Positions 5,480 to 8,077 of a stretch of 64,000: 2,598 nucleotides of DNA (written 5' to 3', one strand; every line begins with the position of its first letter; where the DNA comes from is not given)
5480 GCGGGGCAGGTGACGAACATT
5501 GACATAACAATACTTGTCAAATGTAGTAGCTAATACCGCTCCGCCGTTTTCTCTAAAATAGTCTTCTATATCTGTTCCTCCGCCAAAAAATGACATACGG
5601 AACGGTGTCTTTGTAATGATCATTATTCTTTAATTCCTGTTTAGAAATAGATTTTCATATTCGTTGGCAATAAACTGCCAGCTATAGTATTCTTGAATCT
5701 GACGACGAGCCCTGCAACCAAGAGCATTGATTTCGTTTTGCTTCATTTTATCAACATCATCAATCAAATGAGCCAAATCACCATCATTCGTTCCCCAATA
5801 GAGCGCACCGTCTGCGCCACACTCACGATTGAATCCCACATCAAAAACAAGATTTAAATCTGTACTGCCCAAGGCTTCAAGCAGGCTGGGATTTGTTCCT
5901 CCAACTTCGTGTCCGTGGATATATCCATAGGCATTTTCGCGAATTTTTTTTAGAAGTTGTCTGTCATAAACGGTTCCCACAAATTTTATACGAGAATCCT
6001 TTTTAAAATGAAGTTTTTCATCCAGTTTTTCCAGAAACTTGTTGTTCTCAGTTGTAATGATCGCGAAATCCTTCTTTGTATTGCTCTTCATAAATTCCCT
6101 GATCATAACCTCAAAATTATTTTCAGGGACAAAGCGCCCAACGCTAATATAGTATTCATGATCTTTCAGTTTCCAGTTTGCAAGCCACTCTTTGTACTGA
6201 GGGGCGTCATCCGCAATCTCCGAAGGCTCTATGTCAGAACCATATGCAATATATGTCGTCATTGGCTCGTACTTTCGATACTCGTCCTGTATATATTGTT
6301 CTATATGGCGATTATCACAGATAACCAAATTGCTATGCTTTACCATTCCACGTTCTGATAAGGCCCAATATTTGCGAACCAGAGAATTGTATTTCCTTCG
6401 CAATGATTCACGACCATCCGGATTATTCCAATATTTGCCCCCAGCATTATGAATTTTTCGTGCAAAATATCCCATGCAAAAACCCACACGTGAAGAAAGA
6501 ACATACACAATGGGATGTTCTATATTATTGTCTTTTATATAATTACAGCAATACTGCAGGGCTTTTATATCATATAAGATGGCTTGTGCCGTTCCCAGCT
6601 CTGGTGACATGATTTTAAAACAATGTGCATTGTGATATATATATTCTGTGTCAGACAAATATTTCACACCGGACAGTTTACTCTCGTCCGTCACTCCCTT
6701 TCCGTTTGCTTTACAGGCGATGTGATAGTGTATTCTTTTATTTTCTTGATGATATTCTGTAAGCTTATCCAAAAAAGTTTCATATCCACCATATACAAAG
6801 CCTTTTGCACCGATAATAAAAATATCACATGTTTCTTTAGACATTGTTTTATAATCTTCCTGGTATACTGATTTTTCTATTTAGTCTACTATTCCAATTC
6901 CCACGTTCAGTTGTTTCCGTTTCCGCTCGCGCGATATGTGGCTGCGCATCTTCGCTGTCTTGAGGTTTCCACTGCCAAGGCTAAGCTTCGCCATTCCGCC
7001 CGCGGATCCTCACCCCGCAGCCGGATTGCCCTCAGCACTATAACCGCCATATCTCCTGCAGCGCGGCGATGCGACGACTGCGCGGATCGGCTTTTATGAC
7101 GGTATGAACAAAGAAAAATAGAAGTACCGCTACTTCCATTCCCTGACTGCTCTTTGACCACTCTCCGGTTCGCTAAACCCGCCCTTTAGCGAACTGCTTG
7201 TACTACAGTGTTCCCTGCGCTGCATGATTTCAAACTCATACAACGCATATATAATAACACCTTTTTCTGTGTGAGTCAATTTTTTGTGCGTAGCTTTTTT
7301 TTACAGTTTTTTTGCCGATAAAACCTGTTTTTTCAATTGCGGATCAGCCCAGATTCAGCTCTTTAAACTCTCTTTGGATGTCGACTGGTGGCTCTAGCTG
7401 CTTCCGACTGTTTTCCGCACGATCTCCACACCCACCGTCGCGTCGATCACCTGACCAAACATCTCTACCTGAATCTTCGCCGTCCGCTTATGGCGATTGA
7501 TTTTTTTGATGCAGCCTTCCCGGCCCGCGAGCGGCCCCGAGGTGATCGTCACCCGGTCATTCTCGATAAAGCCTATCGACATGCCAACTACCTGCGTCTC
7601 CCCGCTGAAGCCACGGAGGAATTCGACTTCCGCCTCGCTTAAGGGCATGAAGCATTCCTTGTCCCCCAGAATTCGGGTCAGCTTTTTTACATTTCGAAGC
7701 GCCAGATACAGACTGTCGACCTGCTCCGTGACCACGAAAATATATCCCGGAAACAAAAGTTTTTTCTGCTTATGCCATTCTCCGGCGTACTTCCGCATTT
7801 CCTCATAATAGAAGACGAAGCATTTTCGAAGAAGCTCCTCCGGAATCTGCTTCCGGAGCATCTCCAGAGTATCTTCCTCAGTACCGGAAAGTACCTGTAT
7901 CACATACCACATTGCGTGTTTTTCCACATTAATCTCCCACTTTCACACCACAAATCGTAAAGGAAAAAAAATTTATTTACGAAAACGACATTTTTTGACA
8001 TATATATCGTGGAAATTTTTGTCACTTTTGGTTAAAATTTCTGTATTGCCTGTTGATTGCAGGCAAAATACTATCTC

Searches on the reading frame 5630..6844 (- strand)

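Call 81: search_protein_families(library=pfam, proteins=[window:5630-6844:-], max_evalue=0.00001)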
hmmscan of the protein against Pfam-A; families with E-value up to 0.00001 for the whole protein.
window:5630-6844:- (404 aa): 1 family
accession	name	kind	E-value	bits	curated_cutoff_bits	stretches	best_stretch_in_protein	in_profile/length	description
PF09314.17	DUF1972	-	1.6e-61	207.6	25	1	7-204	3-186/186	Domain of unknown function (DUF1972)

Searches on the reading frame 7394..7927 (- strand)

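Call 81: search_protein_families(library=pfam, proteins=[window:7394-7927:-], max_evalue=0.00001)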
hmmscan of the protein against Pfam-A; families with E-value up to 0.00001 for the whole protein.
window:7394-7927:- (177 aa): 2 families
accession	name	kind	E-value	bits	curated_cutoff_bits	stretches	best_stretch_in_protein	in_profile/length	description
PF02357.24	NusG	-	8.5e-13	49.1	22.2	1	7-104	3-92/93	Transcription termination factor nusG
PF00467.35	KOW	-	2.5e-06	27.5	22.3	1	123-155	2-32/32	KOW motif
